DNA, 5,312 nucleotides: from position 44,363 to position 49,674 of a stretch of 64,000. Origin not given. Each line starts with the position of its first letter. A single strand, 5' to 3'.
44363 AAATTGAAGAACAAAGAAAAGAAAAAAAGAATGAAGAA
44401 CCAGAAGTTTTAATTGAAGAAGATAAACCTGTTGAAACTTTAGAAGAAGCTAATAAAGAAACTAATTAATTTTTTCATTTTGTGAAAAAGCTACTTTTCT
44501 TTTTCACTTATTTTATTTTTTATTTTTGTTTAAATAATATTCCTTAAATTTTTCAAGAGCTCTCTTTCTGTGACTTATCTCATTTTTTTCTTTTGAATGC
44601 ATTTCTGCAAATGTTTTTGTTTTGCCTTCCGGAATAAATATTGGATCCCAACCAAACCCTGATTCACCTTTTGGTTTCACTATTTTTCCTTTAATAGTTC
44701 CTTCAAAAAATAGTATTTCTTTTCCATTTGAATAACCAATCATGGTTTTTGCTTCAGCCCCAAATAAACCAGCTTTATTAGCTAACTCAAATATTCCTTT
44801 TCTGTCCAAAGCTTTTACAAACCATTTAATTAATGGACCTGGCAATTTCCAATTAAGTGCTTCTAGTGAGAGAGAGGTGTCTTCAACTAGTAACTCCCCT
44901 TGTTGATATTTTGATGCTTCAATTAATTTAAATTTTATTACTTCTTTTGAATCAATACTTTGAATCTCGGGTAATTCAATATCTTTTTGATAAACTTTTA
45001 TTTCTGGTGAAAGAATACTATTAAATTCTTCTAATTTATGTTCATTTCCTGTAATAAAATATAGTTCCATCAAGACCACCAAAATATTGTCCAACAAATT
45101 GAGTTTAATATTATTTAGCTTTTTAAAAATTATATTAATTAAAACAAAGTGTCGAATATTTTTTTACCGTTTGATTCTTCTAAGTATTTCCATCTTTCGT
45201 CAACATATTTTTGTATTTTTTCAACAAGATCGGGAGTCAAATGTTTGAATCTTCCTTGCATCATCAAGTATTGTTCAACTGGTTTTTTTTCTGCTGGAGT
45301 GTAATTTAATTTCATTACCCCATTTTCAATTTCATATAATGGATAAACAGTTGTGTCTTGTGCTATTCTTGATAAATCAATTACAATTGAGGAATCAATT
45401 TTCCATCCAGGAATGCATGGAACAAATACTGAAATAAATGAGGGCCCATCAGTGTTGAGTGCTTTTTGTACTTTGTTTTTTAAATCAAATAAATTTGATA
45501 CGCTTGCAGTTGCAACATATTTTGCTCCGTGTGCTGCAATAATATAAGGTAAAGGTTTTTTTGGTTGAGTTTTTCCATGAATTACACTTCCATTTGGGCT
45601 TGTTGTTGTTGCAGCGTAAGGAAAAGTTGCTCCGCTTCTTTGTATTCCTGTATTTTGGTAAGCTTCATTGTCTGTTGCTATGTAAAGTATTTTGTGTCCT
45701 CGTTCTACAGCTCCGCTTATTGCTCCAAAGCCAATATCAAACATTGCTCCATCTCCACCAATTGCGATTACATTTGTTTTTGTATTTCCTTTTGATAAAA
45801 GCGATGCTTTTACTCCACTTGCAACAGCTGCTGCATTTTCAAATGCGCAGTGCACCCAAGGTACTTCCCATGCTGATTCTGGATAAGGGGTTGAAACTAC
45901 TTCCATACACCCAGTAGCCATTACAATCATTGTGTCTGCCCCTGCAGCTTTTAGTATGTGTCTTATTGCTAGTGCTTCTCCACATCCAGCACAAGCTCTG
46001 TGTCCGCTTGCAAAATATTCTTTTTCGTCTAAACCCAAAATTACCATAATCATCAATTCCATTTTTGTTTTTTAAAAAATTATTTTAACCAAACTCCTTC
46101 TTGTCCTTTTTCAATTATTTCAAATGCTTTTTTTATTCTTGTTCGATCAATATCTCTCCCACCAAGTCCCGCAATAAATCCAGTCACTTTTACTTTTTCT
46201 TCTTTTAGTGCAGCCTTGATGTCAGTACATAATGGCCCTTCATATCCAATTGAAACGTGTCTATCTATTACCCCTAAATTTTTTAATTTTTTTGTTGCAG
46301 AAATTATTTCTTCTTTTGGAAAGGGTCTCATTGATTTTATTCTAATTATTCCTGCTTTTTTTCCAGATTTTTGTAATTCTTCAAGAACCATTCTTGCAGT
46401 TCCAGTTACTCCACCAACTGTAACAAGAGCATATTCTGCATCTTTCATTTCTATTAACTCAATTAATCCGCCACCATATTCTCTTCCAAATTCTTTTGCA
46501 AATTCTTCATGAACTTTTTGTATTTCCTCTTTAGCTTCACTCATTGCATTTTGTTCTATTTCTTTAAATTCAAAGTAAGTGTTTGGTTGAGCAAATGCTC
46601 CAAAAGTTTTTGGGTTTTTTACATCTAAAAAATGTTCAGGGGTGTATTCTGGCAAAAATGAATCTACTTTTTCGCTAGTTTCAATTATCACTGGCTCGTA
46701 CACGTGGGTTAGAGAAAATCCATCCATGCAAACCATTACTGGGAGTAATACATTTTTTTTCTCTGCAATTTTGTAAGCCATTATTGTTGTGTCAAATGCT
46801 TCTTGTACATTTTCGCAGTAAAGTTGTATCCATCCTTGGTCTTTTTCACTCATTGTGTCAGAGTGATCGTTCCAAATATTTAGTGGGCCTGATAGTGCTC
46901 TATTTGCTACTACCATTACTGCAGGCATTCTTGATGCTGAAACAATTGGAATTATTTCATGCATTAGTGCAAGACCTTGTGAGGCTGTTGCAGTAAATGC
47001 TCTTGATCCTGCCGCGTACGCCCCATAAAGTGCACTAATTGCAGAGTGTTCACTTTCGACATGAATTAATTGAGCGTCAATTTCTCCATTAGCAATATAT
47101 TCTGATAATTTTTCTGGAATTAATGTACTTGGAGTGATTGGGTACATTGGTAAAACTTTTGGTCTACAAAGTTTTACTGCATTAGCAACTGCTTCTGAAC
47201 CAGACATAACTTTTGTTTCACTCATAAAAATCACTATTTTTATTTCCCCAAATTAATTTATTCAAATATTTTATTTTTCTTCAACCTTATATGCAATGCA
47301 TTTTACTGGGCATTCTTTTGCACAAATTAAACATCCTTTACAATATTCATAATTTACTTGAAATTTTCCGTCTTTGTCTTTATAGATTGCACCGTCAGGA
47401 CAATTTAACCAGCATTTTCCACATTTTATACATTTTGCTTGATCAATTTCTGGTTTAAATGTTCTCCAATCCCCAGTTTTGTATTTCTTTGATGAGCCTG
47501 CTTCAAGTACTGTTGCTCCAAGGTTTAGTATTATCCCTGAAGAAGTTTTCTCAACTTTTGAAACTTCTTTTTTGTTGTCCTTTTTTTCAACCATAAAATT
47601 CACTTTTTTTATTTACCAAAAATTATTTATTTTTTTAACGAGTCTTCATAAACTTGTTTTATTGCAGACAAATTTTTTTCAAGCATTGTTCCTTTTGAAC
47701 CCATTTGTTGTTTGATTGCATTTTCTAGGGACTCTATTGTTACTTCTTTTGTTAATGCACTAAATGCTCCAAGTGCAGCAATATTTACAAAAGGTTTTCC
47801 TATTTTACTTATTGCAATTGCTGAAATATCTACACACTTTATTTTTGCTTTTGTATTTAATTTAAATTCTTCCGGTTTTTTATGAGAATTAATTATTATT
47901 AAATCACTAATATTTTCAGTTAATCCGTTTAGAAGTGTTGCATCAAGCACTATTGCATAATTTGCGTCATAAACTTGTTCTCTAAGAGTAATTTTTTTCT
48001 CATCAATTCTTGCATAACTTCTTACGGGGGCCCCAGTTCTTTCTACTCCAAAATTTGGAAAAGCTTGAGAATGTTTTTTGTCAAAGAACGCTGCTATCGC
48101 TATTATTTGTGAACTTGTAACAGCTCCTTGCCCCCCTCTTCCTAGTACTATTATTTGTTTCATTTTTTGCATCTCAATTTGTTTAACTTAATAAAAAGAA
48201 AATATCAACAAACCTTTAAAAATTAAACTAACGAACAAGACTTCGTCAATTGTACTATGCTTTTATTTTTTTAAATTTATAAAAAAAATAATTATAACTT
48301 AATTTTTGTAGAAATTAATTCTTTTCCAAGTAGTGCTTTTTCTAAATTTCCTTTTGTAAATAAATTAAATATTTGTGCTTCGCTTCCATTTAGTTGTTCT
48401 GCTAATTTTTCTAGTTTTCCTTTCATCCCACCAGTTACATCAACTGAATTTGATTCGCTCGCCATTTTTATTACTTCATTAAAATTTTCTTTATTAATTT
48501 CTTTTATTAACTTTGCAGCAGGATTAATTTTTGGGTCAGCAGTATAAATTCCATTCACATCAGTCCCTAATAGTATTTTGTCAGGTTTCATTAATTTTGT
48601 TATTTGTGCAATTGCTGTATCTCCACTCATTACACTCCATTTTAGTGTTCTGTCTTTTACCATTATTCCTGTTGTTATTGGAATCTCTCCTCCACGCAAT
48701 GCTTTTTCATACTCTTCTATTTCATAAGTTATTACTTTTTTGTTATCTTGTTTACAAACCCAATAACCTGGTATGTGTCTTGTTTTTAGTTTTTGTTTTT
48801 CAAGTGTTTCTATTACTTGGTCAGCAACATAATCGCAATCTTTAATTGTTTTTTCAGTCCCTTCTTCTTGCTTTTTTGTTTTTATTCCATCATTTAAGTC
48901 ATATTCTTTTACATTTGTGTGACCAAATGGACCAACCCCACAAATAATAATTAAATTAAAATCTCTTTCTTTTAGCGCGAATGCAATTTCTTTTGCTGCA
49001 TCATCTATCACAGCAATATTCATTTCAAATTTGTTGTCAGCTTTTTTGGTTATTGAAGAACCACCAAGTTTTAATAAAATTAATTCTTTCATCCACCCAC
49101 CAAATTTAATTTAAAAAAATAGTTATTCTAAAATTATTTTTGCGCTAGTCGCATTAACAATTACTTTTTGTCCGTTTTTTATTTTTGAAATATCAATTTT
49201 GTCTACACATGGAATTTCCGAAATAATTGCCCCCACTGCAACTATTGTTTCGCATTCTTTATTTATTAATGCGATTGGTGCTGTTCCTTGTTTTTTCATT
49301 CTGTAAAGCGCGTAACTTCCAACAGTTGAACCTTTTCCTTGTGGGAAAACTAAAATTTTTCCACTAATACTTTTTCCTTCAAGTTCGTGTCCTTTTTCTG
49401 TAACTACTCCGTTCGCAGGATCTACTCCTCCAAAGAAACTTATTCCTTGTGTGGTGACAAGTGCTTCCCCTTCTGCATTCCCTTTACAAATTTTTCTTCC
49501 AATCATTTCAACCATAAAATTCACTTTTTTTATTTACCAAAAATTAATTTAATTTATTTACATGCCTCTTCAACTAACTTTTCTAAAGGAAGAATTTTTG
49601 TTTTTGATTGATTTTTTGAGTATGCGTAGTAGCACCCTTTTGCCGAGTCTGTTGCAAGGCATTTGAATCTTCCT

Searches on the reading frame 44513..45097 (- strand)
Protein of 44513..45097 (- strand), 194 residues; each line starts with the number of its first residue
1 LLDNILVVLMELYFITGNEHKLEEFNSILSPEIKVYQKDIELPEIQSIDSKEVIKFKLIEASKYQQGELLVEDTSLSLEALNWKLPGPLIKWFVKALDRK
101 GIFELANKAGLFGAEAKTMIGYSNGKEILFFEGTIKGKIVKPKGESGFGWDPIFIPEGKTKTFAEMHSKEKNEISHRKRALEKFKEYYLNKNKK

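Call 92: search_protein_families(library=pfam, proteins=[window:44513-45097:-], max_evalue=0.00001)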
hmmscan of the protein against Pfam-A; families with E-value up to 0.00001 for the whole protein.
window:44513-45097:- (194 aa): 1 family
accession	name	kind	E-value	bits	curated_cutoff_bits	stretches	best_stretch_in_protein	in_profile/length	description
PF01725.21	Ham1p_like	-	2e-44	152.2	22.5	1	12-187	1-186/186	Ham1 family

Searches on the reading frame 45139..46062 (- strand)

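Call 92: search_protein_families(library=pfam, proteins=[window:45139-46062:-], max_evalue=0.00001)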
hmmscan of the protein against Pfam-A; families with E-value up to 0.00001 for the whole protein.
window:45139-46062:- (307 aa): 1 family
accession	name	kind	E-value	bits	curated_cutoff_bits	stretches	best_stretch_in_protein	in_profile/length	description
PF02775.26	TPP_enzyme_C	-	4.3e-22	79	21.9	1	50-212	2-151/151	Thiamine pyrophosphate enzyme, C-terminal TPP binding domain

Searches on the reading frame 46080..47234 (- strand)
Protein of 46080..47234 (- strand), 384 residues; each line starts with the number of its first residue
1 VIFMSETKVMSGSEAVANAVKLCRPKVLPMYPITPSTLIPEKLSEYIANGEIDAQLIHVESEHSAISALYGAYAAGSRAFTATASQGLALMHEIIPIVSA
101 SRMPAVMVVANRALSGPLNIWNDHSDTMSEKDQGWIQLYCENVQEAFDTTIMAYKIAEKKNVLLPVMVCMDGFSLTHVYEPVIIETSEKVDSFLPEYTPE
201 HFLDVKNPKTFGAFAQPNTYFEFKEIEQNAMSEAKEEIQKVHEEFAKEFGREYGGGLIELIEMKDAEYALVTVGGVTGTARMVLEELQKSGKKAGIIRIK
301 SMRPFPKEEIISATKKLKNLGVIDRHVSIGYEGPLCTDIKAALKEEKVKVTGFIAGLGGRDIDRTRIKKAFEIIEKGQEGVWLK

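Call 92: search_protein_families(library=pfam, proteins=[window:46080-47234:-], max_evalue=0.00001)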
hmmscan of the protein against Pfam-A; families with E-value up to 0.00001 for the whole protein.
window:46080-47234:- (384 aa): 2 families
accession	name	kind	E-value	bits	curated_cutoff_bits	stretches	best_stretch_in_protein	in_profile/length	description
PF01855.24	POR_N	-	1.5e-71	241.2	27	1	19-242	2-230/231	Pyruvate flavodoxin/ferredoxin oxidoreductase, thiamine diP-bdg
PF17147.9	PFOR_II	-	6.4e-28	97.5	27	1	266-364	1-99/102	Pyruvate:ferredoxin oxidoreductase core domain II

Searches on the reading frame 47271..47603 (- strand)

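Call 92: search_protein_families(library=pfam, proteins=[window:47271-47603:-], max_evalue=0.00001)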
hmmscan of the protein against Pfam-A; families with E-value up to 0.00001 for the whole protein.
window:47271-47603:- (110 aa): 7 families
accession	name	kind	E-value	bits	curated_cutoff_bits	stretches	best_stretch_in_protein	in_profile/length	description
PF14697.11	Fer4_21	-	2.7e-13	50.3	35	1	52-104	2-58/59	4Fe-4S dicluster domain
PF00037.32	Fer4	-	1.5e-12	47.2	21.1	1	51-74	1-24/24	4Fe-4S binding domain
PF12837.12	Fer4_6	-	4.2e-11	42.7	25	1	50-73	1-24/24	4Fe-4S binding domain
PF12838.12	Fer4_7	-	1.4e-09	38.7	27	1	57-102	1-52/52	4Fe-4S dicluster domain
PF13237.11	Fer4_10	-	1.1e-08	35.3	25.5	1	51-99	2-53/53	4Fe-4S dicluster domain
PF13187.11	Fer4_9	-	1.7e-08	34.8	27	0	57-103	1-52/52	4Fe-4S dicluster domain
PF12797.12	Fer4_2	-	2.1e-07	30.9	24.5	0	50-69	2-21/22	4Fe-4S binding domain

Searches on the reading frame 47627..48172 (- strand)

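Call 92: search_protein_families(library=pfam, proteins=[window:47627-48172:-], max_evalue=0.00001)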
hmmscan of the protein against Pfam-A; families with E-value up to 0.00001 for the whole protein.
window:47627-48172:- (181 aa): 1 family
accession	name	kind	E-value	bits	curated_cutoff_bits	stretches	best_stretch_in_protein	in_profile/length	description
PF01558.24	POR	-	1.3e-33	117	27.4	1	13-176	1-173/173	Pyruvate ferredoxin/flavodoxin oxidoreductase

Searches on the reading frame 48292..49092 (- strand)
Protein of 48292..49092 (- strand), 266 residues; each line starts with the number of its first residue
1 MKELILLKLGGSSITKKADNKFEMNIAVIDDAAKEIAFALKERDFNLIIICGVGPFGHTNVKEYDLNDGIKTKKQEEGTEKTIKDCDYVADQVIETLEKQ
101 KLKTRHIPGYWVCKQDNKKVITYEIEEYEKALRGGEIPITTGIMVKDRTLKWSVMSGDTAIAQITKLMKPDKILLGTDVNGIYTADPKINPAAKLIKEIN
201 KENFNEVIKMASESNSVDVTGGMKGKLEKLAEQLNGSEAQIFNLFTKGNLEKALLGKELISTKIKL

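Call 5: search_protein_families(library=ncbifam, proteins=[window:48292-49092:-])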
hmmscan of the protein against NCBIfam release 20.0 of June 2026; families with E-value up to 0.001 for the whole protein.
window:48292-49092:- (266 aa): 32 families (the best 25 are shown)
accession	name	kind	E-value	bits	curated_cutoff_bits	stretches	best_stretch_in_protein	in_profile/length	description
NF040647.1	IPPK_Arch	equivalog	9.6e-50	169.2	120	1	5-264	1-259/259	isopentenyl phosphate kinase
TIGR02075.1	pyrH_bact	equivalog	3.2e-13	49.8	243.9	1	5-259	4-228/233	UMP kinase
TIGR01027.1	proB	equivalog_domain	3.4e-12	46.2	186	1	158-229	146-216/363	glutamate 5-kinase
NF005158.0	PRK06635.2-2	equivalog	2.8e-11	43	717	1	126-215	122-211/401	aspartate kinase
TIGR00657.1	asp_kinases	subfamily_domain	5.7e-11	42.2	208.7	1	120-207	154-244/442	aspartate kinase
TIGR02076.1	pyrH_arch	equivalog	3.4e-10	39.9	158.05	1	114-212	83-173/222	UMP kinase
NF006068.0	PRK08210.1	equivalog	9.8e-10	38.1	474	1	116-215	114-213/405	aspartate kinase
TIGR02078.1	AspKin_pair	subfamily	1.6e-09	37.5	242.4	1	123-203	145-227/327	putative Pyrococcus aspartate kinase subunit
NF006234.1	PRK08373.1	subfamily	2.6e-09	36.7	237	1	123-203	152-234/338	aspartate kinase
TIGR00656.1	asp_kin_monofn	equivalog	5.4e-09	35.5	402.25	1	119-212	118-212/407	aspartate kinase, monofunctional class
TIGR00761.1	argB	equivalog_domain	3e-08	33.5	151.3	1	129-236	129-224/231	acetylglutamate kinase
NF005155.0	PRK06635.1-4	equivalog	6.1e-08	32.1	346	1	126-213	119-206/407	aspartate kinase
NF005154.0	PRK06635.1-2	equivalog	1.8e-07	30.8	376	1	159-213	157-207/407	aspartate kinase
NF004938.0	PRK06291.1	equivalog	4e-07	29.1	528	1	128-210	181-263/468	aspartate kinase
NF006570.0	PRK09084.1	equivalog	4.6e-07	29.3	455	1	158-211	203-253/452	lysine-sensitive aspartokinase 3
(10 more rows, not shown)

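Call 92: search_protein_families(library=pfam, proteins=[window:48292-49092:-], max_evalue=0.00001)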
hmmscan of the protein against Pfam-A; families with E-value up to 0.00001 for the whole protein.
window:48292-49092:- (266 aa): 1 family
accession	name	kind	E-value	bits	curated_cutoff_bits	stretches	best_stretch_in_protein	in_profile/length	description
PF00696.33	AA_kinase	-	6.4e-38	131.2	24.9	1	4-242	2-233/234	Amino acid kinase family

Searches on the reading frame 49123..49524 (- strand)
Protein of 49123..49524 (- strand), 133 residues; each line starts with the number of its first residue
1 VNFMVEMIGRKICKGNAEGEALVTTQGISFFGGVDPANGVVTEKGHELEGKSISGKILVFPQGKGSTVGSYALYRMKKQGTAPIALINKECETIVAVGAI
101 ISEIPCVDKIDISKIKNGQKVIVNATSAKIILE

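Call 5: search_protein_families(library=ncbifam, proteins=[window:49123-49524:-])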
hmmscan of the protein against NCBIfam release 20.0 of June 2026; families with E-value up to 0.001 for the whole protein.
window:49123-49524:- (133 aa): 2 families
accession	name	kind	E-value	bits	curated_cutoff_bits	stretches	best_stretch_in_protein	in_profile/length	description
NF003046.0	PRK03955.1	equivalog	1.8e-53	179.9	163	1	5-131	2-128/132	DUF126 domain-containing protein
NF051439.1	C3LHypDHLhpIPSEAE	equivalog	8e-24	84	700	1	11-115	2-106/555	cis-3-hydroxy-L-proline dehydratase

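Call 92: search_protein_families(library=pfam, proteins=[window:49123-49524:-], max_evalue=0.00001)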
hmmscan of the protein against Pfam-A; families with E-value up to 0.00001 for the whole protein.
window:49123-49524:- (133 aa): 1 family
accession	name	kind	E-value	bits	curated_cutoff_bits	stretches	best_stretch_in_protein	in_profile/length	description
PF01989.23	AcnX_swivel_put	-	2.8e-35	120.5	27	1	28-107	1-80/80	Aconitase X swivel domain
